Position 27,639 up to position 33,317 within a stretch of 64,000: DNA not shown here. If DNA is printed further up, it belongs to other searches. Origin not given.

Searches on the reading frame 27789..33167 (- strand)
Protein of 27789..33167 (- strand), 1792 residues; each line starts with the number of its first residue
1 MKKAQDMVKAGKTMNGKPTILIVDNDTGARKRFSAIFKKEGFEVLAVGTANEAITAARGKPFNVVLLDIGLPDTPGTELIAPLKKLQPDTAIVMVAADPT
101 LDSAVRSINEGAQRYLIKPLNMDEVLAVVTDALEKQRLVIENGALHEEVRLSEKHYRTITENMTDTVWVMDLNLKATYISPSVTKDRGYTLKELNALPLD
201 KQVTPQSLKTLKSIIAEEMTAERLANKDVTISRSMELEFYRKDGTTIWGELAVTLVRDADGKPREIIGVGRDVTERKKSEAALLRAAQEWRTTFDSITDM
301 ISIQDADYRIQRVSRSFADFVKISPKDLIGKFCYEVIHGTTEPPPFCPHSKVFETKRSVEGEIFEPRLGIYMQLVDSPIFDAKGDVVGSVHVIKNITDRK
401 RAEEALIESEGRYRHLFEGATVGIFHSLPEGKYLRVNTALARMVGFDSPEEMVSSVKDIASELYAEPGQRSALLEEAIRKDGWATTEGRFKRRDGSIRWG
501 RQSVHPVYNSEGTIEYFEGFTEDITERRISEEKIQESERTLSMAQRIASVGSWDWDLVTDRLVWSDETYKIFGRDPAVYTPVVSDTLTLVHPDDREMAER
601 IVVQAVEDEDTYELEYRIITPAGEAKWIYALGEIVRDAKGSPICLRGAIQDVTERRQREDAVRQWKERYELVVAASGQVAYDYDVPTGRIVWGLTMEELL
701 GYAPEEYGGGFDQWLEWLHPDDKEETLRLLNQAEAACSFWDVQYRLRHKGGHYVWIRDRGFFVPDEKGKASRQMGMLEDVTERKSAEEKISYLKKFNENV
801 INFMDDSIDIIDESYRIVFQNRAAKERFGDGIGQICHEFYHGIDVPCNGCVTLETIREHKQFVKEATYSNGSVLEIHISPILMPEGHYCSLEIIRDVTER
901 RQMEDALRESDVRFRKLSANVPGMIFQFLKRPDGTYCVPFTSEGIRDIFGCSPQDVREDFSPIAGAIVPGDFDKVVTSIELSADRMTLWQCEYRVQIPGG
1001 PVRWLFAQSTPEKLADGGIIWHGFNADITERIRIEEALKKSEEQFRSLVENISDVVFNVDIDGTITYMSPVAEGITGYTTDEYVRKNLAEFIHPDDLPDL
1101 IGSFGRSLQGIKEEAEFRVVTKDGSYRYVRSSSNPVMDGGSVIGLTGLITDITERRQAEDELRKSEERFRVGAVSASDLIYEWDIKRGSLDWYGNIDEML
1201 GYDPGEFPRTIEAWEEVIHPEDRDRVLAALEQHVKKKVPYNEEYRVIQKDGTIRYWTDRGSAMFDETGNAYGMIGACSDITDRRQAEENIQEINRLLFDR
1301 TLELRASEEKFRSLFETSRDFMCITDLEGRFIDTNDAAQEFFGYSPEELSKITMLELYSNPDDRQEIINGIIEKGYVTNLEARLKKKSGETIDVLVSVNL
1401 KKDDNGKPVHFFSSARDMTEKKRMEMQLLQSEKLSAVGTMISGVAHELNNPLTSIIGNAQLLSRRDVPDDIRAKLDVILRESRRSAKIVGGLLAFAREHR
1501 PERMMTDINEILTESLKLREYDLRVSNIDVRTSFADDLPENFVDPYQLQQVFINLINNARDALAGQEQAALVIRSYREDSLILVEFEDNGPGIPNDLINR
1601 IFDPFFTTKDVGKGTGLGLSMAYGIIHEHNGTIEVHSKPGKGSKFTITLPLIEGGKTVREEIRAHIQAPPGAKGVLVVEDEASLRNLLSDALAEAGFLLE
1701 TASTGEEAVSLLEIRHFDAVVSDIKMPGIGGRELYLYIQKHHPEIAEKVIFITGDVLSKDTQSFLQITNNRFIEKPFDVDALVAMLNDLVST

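Call 55: search_protein_families(library=pfam, proteins=[window:27789-33167:-], max_evalue=0.000001)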
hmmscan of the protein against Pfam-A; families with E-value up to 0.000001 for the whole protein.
window:27789-33167:- (1792 aa): 8 families
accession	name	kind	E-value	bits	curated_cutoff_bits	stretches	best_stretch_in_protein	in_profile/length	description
PF08447.18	PAS_3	-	6.7e-119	388.9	25.6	5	1191-1276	3-88/89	PAS fold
PF13426.13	PAS_9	-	2.6e-76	252.9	27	4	1320-1420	2-103/103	PAS domain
PF00989.32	PAS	-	1e-75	251.5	22.6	4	1043-1152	1-113/113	PAS fold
PF08448.16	PAS_4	-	1.3e-68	228.6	23.1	3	1049-1157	1-110/110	PAS fold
PF00072.30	Response_reg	-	6.1e-43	146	30.2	2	1675-1786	1-110/111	Response regulator receiver domain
PF13188.13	PAS_8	-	3e-29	100.4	21.8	1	1309-1358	1-51/65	PAS domain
PF02518.31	HATPase_c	-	1.8e-25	90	26.4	1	1544-1651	2-109/111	Histidine kinase-, DNA gyrase B-, and HSP90-like ATPase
PF00512.31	HisKA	-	1.3e-14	54.4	26.9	1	1438-1498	3-63/66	His Kinase A (phospho-acceptor) domain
